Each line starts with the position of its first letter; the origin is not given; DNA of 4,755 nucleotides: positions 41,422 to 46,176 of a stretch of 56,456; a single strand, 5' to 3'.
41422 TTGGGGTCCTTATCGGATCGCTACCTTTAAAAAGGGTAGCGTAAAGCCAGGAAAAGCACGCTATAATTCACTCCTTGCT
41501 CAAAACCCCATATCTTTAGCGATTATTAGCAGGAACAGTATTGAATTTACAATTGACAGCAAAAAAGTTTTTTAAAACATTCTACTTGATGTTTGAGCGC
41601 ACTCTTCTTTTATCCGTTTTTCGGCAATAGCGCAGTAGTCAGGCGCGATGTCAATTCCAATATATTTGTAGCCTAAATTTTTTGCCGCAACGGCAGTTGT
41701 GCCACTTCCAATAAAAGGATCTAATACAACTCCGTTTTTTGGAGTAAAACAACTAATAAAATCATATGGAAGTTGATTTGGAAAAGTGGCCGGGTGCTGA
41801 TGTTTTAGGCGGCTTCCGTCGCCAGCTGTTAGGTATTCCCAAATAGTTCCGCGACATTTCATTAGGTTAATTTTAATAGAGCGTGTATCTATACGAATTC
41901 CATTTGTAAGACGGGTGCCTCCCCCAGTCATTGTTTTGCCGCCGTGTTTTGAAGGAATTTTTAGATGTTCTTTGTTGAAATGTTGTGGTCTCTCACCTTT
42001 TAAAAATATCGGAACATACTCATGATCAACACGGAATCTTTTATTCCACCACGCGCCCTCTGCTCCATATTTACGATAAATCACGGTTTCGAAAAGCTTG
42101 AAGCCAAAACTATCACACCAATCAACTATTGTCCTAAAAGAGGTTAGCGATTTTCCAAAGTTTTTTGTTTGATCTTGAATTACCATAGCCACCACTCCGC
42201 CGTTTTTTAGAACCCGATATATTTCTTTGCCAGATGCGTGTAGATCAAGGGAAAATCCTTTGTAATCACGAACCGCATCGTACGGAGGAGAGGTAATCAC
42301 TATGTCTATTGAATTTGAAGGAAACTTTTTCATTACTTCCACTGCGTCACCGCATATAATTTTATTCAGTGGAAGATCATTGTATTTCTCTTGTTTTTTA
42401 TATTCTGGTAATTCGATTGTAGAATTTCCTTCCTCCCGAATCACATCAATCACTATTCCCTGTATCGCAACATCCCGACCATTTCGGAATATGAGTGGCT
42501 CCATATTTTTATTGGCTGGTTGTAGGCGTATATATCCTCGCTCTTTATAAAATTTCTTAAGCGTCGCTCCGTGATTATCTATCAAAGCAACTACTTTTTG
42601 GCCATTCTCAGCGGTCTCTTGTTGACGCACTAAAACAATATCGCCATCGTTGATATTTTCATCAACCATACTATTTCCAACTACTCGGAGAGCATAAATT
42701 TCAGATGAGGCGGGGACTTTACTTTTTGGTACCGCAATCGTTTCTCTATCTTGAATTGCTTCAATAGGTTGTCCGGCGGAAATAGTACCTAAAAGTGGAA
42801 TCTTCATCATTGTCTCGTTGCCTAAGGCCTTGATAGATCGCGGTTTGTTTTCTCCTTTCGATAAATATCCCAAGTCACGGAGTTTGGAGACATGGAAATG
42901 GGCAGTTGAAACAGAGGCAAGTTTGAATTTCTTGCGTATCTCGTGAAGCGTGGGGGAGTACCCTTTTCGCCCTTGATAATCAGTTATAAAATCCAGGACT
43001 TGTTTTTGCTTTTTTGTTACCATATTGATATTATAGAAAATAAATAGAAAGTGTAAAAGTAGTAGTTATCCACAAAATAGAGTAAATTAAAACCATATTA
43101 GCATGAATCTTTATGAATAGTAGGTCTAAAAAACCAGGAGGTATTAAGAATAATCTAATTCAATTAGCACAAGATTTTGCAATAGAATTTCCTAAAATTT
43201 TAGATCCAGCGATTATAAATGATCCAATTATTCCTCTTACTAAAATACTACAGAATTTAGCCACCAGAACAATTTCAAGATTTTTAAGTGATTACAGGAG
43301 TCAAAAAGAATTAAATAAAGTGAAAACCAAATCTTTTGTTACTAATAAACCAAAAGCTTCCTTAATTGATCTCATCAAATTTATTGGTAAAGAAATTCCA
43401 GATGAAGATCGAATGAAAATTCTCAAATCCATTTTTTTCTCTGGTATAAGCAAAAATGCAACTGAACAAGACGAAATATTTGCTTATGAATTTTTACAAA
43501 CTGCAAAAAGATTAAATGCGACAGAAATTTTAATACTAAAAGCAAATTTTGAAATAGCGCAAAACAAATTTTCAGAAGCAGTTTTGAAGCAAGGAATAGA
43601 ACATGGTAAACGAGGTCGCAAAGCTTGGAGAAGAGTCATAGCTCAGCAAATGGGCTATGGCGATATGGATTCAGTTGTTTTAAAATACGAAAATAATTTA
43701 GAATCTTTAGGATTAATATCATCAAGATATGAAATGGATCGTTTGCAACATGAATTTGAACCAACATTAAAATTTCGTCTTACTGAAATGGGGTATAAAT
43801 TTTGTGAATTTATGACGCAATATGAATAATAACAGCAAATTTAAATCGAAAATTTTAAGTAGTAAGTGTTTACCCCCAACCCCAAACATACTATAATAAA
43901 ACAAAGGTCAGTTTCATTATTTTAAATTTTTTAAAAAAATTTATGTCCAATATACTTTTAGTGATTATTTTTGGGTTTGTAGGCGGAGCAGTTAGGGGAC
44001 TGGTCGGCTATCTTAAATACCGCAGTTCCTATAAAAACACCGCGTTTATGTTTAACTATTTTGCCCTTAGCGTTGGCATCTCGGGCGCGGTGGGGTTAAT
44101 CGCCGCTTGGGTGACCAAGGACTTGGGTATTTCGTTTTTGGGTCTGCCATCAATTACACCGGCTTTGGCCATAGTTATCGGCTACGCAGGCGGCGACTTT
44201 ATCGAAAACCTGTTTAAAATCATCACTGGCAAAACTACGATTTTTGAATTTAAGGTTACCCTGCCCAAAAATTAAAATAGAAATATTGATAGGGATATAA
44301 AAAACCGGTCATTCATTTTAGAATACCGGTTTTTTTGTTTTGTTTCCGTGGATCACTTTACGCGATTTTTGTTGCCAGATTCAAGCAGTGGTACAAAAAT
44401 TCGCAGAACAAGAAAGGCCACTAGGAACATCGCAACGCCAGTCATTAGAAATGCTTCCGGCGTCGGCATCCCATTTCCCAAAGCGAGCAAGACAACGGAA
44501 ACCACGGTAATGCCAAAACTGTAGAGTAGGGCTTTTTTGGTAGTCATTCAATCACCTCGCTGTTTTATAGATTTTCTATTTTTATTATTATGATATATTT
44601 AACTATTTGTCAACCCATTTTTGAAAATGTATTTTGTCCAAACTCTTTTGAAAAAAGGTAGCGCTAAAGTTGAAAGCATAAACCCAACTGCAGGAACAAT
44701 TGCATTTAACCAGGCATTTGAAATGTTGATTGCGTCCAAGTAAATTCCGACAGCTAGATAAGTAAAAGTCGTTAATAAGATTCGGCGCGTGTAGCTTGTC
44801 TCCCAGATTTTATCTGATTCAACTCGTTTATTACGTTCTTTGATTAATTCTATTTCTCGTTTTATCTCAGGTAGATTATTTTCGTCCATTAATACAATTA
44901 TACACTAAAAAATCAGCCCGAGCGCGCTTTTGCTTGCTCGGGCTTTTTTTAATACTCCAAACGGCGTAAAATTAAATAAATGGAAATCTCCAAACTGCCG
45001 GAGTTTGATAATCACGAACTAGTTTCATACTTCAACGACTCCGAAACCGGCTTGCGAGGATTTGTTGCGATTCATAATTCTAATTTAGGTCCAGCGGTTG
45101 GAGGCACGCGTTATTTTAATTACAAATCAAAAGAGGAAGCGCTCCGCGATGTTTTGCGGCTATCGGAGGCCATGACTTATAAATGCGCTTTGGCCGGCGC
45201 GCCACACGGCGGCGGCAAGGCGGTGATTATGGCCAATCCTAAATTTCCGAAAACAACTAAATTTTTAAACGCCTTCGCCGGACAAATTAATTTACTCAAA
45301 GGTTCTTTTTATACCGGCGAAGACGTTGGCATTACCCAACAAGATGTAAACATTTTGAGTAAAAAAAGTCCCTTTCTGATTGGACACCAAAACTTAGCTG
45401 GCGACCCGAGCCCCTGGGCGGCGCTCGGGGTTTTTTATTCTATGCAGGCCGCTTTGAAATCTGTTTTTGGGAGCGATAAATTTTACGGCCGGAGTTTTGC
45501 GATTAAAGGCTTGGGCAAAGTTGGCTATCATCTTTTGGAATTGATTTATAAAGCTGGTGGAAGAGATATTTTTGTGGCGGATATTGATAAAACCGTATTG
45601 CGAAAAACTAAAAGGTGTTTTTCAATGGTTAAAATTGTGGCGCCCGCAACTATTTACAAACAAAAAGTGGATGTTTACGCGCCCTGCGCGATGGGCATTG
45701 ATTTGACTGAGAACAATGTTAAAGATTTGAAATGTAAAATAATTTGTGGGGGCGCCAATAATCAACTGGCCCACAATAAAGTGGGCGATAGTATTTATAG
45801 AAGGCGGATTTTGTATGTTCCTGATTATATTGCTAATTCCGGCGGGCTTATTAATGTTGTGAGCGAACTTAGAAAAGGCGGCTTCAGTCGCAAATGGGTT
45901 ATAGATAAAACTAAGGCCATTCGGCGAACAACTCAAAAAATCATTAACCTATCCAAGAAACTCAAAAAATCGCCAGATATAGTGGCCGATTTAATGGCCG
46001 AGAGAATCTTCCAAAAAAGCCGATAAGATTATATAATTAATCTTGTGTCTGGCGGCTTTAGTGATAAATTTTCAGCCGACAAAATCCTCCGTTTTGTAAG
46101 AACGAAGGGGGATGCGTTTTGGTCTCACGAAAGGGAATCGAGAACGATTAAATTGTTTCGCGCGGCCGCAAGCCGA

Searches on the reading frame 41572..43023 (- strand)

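Call 68: search_protein_families(library=pfam, proteins=[window:41572-43023:-], max_evalue=0.001)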
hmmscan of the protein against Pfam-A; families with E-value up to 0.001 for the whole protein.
window:41572-43023:- (483 aa): 8 families
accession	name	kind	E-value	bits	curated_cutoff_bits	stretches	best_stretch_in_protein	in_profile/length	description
PF01555.25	N6_N4_Mtase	-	2.5e-38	132.7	26.7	1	239-469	1-221/221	DNA methylase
PF00717.28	Peptidase_S24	-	9e-29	100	23.3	1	76-192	1-116/116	Peptidase S24-like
PF01726.22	LexA_DNA_bind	-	2.7e-12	46.7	23.7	1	3-62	5-64/65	LexA DNA binding domain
PF08241.18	Methyltransf_11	-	4.2e-08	34.2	21.2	1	211-279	35-94/95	Methyltransferase domain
PF02086.21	MethyltransfD12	-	8.6e-08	32.7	22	1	428-477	17-68/253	D12 class N6 adenine-specific DNA methyltransferase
PF13649.12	Methyltransf_25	-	8.1e-06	26.9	27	0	433-474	1-44/97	Methyltransferase domain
PF09445.16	Methyltransf_15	-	0.00011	22.3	22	0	219-273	50-108/165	RNA cap guanine-N2 methyltransferase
PF01170.24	UPF0020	-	0.00026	21.2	22.3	0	233-286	114-170/197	RMKL-like, methyltransferase domain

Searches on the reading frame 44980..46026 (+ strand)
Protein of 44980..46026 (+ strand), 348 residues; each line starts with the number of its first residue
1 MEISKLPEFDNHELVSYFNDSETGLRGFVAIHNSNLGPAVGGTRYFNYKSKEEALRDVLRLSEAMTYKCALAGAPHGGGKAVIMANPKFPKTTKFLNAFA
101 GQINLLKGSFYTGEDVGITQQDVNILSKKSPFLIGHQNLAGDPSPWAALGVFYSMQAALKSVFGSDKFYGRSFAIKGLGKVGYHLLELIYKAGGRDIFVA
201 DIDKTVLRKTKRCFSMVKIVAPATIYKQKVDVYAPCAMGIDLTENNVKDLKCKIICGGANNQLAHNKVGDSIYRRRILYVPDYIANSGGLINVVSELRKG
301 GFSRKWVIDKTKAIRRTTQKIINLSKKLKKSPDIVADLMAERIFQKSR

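Call 10: search_protein_families(library=pfam, proteins=[window:44980-46026:+], max_evalue=0.01)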
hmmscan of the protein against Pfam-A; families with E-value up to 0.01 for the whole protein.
window:44980-46026:+ (348 aa): 2 families
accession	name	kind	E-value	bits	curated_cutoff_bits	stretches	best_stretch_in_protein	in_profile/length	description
PF02812.23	ELFV_dehydrog_N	-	2e-22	79.7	25.3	1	23-126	15-123/129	Glu/Leu/Phe/Val dehydrogenase, dimerisation domain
PF00208.27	ELFV_dehydrog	-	7.6e-18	65.5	23.4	2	216-299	98-183/241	Glutamate/Leucine/Phenylalanine/Valine dehydrogenase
